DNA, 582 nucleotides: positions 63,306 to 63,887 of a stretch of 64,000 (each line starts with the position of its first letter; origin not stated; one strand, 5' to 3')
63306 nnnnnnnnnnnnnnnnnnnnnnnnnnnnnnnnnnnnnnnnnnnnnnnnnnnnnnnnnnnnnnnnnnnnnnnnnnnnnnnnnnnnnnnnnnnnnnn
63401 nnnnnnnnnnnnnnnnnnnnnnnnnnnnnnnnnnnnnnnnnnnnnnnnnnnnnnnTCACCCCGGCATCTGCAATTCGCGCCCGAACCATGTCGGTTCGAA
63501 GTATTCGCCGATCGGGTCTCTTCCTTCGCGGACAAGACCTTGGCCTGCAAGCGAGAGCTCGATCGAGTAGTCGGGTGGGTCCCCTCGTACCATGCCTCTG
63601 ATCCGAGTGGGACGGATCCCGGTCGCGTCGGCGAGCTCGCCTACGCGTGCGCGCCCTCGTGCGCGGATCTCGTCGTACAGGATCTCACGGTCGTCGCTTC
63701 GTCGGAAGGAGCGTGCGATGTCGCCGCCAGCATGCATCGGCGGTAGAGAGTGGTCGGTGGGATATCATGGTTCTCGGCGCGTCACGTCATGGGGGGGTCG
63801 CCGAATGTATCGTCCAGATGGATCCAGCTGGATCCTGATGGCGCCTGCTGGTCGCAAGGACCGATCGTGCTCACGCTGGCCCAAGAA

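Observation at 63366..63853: Inverted arrays of a helically phased 10-bp repeat (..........) flank a 93-aa winged-helix gene next to tRNA-Ala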

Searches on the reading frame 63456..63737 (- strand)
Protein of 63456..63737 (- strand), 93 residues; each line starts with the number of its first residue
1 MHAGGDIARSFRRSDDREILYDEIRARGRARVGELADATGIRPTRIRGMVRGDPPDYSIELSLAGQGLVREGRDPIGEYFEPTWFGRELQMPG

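Call 7: search_protein_families(library=pfam, proteins=[window:63456-63737:-], max_evalue=10)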
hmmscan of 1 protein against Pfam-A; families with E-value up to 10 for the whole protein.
window:63456-63737:- (93 aa): 1 family
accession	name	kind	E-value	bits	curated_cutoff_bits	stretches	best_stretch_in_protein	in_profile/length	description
PF07381.18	EarA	-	6.4e-06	26.3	22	1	7-83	1-80/90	EarA-like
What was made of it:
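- On EarA family (PF07381): Pfam PF07381: E 6.4e-6, 26.3 bits against a cut-off of 22, covering residues 7-83 (call 7).
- Closest known: EarA. Same: Small archaeal winged-helix protein of the same Pfam family (call 7).
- Checked: It matches Pfam PF07381 EarA-like at 26.3 bits against a cut-off of 22 (call 7).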

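Call 8: find_encoding_contigs(protein=window:63459-63737:-, flank=10000, max_places=10)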
Protein window:63459-63737:- (93 aa): no gene with exactly this product is on record in the collection.

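Call 13: find_homologous_proteins(query=window:63459-63737:-, max_evalue=0.001)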
Query window:63459-63737:- (93 aa): 1 proteins with E <= 0.001 among 6 candidates.
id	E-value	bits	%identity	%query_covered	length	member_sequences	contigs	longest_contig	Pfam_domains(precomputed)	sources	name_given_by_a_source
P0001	2.1e-29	120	73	91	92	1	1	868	PF07381.18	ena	-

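Call 15: find_encoding_contigs(protein=P0001, flank=10000)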
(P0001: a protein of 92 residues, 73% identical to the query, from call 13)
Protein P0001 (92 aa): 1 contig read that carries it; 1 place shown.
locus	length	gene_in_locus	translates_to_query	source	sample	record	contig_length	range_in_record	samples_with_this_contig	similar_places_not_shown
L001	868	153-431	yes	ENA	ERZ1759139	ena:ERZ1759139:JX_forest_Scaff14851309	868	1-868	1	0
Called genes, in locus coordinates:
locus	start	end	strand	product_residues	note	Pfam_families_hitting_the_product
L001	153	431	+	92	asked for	PF07381:EarA (weak)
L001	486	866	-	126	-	?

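Call 20: search_protein_families(library=ncbifam, proteins=[window:63459-63737:-], max_evalue=0.001)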
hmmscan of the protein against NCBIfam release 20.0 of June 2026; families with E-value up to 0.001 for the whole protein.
window:63459-63737:- (93 aa): 0 families

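Call 21: search_protein_representatives(alignment_id=A1)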
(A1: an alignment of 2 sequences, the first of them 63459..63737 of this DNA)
Query: 2 sequences, 94 profile positions. Proteins with E-value up to 0.001 (for the whole library): 59; up to 1e-10: 4; up to 1e-30: 1. The best 59 are listed.
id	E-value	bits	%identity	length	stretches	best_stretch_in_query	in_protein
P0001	8.8e-52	189.4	-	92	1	1-92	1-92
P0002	6.4e-16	74.5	-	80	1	21-90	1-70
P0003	3.1e-12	62.7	-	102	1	10-88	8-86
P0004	2.2e-11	60.0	-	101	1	7-92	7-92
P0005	7.1e-09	51.9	-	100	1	2-89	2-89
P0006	5.6e-08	49.1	-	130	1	9-90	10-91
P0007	9.6e-08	48.3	-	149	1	7-89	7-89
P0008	1.6e-07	47.6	-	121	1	6-88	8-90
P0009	3.6e-07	46.5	-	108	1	7-90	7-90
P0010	1.0e-06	45.0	-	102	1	8-87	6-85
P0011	2.7e-06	43.7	-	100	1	1-87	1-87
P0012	3.0e-06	43.5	-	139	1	9-89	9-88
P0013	3.4e-06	43.3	-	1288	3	4-42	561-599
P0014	3.4e-06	43.3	-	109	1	1-89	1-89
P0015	4.5e-06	42.9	-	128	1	10-88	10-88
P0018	5.4e-06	42.7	-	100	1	7-89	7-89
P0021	7.2e-06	42.3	-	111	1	7-84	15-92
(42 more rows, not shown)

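Call 26: find_related_loci(query=A1, collection=metagenome_contigs, flank=6000)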
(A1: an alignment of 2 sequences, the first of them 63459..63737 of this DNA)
Query A1 (93 aa) in metagenome_contigs; peptide patterns used: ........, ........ (x = any residue, [..] = any of these).
600 stretches matched a pattern, but none encodes a relative of the query by tblastn (E <= 1e-3).

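Call 27: find_homologous_proteins(query=A2, max_evalue=0.001)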
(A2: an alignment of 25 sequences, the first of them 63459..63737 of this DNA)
Query A2 (25 sequences) (93 aa, profile of the alignment): 11 proteins with E <= 0.001 among 8000 candidates.
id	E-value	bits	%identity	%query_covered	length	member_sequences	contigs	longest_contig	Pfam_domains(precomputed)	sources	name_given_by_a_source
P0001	5.0e-28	115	73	91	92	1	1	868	PF07381.18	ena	-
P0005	1.2e-25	107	34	95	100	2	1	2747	PF07381.18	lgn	-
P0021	4.5e-24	102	40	67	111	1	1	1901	PF07381.18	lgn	-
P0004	9.8e-24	101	45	62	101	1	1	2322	PF07381.18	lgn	-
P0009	1.3e-23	101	38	88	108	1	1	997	PF07381.18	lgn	-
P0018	6.2e-23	98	39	60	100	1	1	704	PF07381.18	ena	-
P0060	4.6e-21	92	32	90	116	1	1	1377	PF07381.18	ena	-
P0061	1.8e-20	90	41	66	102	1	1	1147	PF07381.18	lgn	-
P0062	1.5e-11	62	30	94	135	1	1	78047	PF07381.18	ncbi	ncbi:MAG: archaellum operon transcriptional activator EarA family protein [Thermoplasmatota archaeon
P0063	1.1e-10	59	29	67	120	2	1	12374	PF07381.18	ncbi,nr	ncbi:MAG TPA: archaellum operon transcriptional activator EarA family protein [Candidatus Thermoplas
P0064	2.3e-10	58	-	-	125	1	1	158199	PF07381.18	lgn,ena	-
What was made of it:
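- On EarA family (PF07381): The homologs also carry PF07381 (calls 13, 27). More distant relatives P0062 and P0063 do carry that name (call 27).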

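Call 28: find_encoding_contigs(protein=P0005, flank=3000, max_places=3)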
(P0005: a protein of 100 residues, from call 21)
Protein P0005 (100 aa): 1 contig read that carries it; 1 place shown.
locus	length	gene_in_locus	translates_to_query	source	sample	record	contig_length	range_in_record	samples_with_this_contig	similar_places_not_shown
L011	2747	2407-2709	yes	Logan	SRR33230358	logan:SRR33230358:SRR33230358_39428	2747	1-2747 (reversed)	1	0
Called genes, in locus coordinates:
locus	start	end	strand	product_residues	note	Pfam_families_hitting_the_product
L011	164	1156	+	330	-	PF00941:FAD_binding_5, PF03450:CO_deh_flav_C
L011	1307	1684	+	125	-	-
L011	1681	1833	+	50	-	-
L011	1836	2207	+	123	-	PF00477:LEA_5, PF10685:KGG (faint)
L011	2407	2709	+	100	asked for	PF07381:EarA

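Call 29: find_encoding_contigs(protein=P0004, flank=3000, max_places=3)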
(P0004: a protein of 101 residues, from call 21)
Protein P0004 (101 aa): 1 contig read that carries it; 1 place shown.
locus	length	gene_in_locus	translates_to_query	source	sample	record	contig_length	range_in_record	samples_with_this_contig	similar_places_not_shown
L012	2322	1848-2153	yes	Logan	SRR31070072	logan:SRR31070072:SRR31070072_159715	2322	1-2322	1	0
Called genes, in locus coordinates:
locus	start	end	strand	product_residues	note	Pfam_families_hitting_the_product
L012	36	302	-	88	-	-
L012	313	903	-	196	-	-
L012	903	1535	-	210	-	-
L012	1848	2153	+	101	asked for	PF07381:EarA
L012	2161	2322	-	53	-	?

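Call 30: find_encoding_contigs(protein=P0009, flank=3000, max_places=3)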
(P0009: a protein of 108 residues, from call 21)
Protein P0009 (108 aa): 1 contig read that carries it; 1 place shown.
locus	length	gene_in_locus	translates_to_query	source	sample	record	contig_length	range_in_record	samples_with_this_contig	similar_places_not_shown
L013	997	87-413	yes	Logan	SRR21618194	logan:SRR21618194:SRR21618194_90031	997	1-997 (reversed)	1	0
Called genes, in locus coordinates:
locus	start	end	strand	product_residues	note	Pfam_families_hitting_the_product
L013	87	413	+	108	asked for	PF07381:EarA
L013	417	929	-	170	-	PF03358:FMN_red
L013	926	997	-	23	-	?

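Call 31: find_encoding_contigs(protein=P0021, flank=3000, max_places=3)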
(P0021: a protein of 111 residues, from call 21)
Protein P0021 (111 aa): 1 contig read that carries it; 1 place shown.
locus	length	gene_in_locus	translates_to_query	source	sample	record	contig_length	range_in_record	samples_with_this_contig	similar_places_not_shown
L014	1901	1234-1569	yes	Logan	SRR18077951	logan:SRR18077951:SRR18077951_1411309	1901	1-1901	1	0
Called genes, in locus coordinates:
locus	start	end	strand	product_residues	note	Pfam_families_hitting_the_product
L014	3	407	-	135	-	?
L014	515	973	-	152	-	-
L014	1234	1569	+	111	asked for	PF07381:EarA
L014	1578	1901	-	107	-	?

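Call 46: find_encoding_contigs(protein=P0018, flank=3000, max_places=3)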
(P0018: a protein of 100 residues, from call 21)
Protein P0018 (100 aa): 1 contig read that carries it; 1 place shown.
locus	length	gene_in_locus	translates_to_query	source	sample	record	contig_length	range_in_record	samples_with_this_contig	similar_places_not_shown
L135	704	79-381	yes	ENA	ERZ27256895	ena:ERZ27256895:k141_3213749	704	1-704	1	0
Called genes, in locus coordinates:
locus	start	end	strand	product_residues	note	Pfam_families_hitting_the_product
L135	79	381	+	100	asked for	PF07381:EarA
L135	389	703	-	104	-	?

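Call 47: find_encoding_contigs(protein=P0060, flank=3000, max_places=3)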
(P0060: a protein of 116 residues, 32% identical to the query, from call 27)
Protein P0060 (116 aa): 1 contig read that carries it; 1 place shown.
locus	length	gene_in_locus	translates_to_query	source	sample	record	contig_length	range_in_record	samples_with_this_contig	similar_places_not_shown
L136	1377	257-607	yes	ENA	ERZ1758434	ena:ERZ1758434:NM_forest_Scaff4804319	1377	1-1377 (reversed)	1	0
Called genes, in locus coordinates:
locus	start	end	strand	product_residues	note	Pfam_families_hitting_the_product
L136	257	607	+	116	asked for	PF07381:EarA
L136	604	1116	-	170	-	PF03358:FMN_red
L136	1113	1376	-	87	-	?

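Call 48: find_encoding_contigs(protein=P0061, flank=3000, max_places=3)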
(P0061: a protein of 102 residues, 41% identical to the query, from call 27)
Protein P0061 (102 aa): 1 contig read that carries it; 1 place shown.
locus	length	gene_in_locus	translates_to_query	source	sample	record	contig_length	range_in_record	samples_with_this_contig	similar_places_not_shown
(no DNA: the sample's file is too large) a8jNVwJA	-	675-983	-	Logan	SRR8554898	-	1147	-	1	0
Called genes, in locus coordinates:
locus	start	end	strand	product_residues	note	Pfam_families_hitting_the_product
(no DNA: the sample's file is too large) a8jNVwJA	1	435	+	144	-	?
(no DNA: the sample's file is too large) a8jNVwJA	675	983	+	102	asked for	PF07381:EarA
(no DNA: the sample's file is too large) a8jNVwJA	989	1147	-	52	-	?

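Call 49: find_encoding_contigs(protein=P0062, flank=5000, max_places=3)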
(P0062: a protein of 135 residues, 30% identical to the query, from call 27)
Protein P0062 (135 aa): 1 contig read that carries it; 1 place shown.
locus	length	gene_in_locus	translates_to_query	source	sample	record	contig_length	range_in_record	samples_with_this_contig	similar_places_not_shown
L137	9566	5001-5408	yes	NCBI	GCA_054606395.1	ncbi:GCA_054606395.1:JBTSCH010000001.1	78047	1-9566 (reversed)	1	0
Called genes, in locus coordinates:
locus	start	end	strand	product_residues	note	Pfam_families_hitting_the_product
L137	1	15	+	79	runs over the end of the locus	-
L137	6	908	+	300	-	-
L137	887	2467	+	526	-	PF12840:HTH_20 (faint), PF13412:HTH_24 (faint), PF03965:Penicillinase_R (faint)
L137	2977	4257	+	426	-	-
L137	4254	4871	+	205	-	-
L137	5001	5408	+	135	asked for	PF07381:EarA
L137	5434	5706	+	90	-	-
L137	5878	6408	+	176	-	-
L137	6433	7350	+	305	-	-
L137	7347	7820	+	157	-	-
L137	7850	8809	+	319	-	PF13365:Trypsin_2 (weak)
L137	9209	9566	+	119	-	?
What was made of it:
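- The homologs sit in varied chromosomal contexts (calls 28-31, 46-49).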

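Call 71: predict_structure(alignment_id=A2)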
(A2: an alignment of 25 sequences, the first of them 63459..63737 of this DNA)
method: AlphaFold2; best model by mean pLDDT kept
length: 93 residues; sequences in the alignment: 25
mean_pLDDT: 88.9   pTM: 0.78
mean pLDDT of the five models: 88.9, 88.6, 88.5, 88.0, 87.5
residues with pLDDT >= 90: 71; 70-90: 6; 50-70: 14; < 50: 2
segments of 3 or more residues with pLDDT < 50: none
pLDDT, mean of each block of 10 residues (from residue 1): 56 82 97 98 97 93 96 97 93 63
secondary structure, 60 per line:
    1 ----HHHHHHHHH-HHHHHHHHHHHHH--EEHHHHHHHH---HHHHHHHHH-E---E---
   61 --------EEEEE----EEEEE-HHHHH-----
elements in order: H5-13 H15-27 H32-39 H43-51 E69-73 E78-82 H84-88
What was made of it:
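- On EarA family (PF07381): AlphaFold2 model with pLDDT 88.9: four helices plus a beta-hairpin wing (call 71).
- Checked: Its model is a confident winged helix (pLDDT 88.9; call 71).
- It matches EarA-like above Pfam's cut-off (call 7), and the model is a wHTH with pLDDT 88.9 (call 71).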

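Call 73: search_solved_structures(query=A2, max_evalue=1)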
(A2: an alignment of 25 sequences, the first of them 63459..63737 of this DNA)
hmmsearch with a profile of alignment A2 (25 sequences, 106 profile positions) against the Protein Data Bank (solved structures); distinct sequences matched with E-value up to 1: 23.
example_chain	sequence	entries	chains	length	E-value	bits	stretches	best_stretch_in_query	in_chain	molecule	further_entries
6xjf_A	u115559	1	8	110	0.00047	23.1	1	19-52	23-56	Transcription factor E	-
4rs8_A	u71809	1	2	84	0.00071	22.5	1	18-49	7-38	AspA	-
5k1y_C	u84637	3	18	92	0.0009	22.2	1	18-49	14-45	AspA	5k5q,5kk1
5k5o_A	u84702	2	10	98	0.0011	22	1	18-51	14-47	AspA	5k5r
6pln_A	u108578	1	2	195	0.0021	21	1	19-52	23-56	Transcription factor E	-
6kf4_G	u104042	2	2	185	0.0028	20.6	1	20-52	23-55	Transcription factor E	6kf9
3trb_A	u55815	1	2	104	0.016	18.2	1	19-55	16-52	Virulence-associated protein I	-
1uxc_A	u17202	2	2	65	0.093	15.7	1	32-61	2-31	FRUCTOSE REPRESSOR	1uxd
1r7j_A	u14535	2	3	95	0.17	14.9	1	49-102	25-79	Conserved hypothetical protein Sso10a | Sso10a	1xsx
6kta_A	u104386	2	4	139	0.18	14.8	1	19-51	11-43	HTH-type transcriptional regulator MntR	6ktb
6uvu_A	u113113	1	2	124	0.21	14.6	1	16-49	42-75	ArsR family transcriptional regulator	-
1l0o_C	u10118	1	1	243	0.24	14.4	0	8-45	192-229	sigma factor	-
4hv6_A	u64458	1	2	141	0.28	14.2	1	19-51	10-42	Transcriptional regulator MntR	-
3r60_A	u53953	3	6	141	0.28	14.2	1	19-51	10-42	Transcriptional regulator mntR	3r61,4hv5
1on1_A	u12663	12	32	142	0.29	14.2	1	19-51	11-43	Transcriptional regulator mntR | HTH-type transcriptional regulator MntR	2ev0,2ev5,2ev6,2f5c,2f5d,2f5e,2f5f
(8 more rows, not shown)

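Call 74: fold_search(model_id=the predicted structure, library=pdb)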
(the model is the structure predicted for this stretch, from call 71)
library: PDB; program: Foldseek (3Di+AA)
matches with E <= 10: 1002; with E <= 0.001: 0
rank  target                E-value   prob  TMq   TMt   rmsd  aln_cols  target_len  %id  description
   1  6pcp_C                6.4e-03  1.00  0.62  0.43   1.5        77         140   18  Mechanism for regulation of DNA binding of Bordetella bronchiseptica BpsR by 6-hydroxynicotinic acid (released 2019-11-06)
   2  2fbi                  6.4e-03  1.00  0.60  0.43   5.3        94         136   19  The crystal structure of transcriptional regulator PA4135 (released 2005-12-20)
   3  9u7b_A                7.8e-03  1.00  0.62  0.41   1.9        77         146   21  Crystal structure of Rv0042c (released 2026-03-25)
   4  6pcp_A                7.8e-03  1.00  0.59  0.40   2.5        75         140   19  Mechanism for regulation of DNA binding of Bordetella bronchiseptica BpsR by 6-hydroxynicotinic acid (released 2019-11-06)
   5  7el3_B                1.1e-02  1.00  0.61  0.43   2.5        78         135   14  Crystal structure of HpaR-DNA complex from Acinetobacter baumannii (released 2022-01-19)
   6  5jls                  1.1e-02  1.00  0.52  0.38   3.0        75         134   20  Crystal Structure of Adhesin competence repressor (AdcR) from Streptococcus pyogenes (C-terminally His tagged) (released 2017-05-03)
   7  6pcp_B                1.2e-02  1.00  0.60  0.43   2.6        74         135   18  Mechanism for regulation of DNA binding of Bordetella bronchiseptica BpsR by 6-hydroxynicotinic acid (released 2019-11-06)
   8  6pco_A                1.2e-02  1.00  0.58  0.40   2.6        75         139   19  Mechanism for regulation of DNA binding of Bordetella bronchiseptica BpsR by 6-hydroxynicotinic acid (released 2019-11-06)
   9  3vod_A                1.3e-02  1.00  0.58  0.41   2.0        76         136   17  Crystal Structure of mutant MarR C80S from E.coli (released 2013-03-06)
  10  6xjf_A                1.4e-02  1.00  0.51  0.47   2.4        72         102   22  X-ray crystal structure of Pyrococcus furiosus general transcription factor TFE-alpha (SeMet labeled protein) (released 2020-07-08)
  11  4yif_B                1.5e-02  1.00  0.56  0.38   2.9        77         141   21  Crystal structure of Rv0880 (released 2015-06-10)
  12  6pco_C                1.6e-02  1.00  0.61  0.44   1.8        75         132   19  Mechanism for regulation of DNA binding of Bordetella bronchiseptica BpsR by 6-hydroxynicotinic acid (released 2019-11-06)
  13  3vb2_A                1.6e-02  1.00  0.56  0.39   2.9        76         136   16  Crystal Structure of the Reduced Form of MarR from E.coli (released 2013-01-30)
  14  4rs8_A                1.7e-02  1.00  0.57  0.63   1.8        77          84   18  Apo structure of novel pNOB8 plasmid centromere binding protein (released 2015-09-16)
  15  7l1i                  1.7e-02  1.00  0.62  0.36   3.3        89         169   17  Crystal structure of the MarR family transcriptional regulator from Acineotobacter baumannii bound to Indole 3 acetic ac (released 2022-02-09)
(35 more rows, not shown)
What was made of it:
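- On EarA family (PF07381): The best PDB matches are wHTH regulators (call 74).
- Closest known: AspA, centromere-binding wHTH of Sulfolobus plasmid pNOB8. Same: Among the better PDB matches (calls 73, 74).
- There is weak fold and sequence resemblance to the pNOB8 centromere binder AspA (calls 73, 74).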

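Call 80: search_dna_similar(query=window:63459-63737:-, collection=plasmids, mode=protein, max_evalue=0.001, max_rows=10)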
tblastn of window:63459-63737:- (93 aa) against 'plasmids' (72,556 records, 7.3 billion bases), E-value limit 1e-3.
No match.
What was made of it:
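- Closest known: AspA, centromere-binding wHTH of Sulfolobus plasmid pNOB8. Different: Chromosomal, with no plasmid homologs (call 80).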

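Call 81: search_dna_similar(query=window:63459-63737:-, collection=phages, mode=protein, max_evalue=0.001, max_rows=10)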
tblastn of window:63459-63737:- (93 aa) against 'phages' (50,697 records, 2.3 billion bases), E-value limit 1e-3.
No match.

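Call 82: find_related_loci(query=A1, collection=viral_contigs, flank=3000)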
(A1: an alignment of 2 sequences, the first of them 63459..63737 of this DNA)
Query A1 (93 aa) in viral_contigs; peptide patterns used: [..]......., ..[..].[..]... (x = any residue, [..] = any of these).
15 stretches matched a pattern, but none encodes a relative of the query by tblastn (E <= 1e-3).
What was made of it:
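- No homologs were found in PLSDB, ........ or IMG/VR (calls 80-82).
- Tried and rejected: Protein-guided metagenome scan (call 26) and viral scan (call 82).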
